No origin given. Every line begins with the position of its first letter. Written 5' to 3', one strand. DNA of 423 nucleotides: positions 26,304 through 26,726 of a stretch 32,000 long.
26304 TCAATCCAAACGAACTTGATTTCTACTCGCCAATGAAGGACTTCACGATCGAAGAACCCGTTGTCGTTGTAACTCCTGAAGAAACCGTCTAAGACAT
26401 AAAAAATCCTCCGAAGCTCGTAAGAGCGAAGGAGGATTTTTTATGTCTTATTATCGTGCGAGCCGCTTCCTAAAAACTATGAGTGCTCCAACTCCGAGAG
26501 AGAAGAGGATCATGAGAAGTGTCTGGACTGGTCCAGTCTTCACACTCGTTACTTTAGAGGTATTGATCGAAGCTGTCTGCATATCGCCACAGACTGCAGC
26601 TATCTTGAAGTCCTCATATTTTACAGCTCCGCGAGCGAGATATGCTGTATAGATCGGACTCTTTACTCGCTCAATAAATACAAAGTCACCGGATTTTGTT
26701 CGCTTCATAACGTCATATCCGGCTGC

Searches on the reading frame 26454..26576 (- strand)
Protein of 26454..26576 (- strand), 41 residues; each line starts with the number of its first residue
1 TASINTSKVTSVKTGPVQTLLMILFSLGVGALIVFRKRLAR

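Call 67: search_protein_families(library=ncbifam, proteins=[window:26454-26576:-], max_evalue=10)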
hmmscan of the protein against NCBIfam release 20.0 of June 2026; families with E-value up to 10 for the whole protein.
seq(41 aa): 1 family
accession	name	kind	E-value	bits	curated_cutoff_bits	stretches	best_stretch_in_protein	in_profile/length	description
NF033507.3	Loki-CTERM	subfamily_domain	0.15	12.4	19.9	1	20-38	6-24/27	Loki-CTERM sorting domain-containing protein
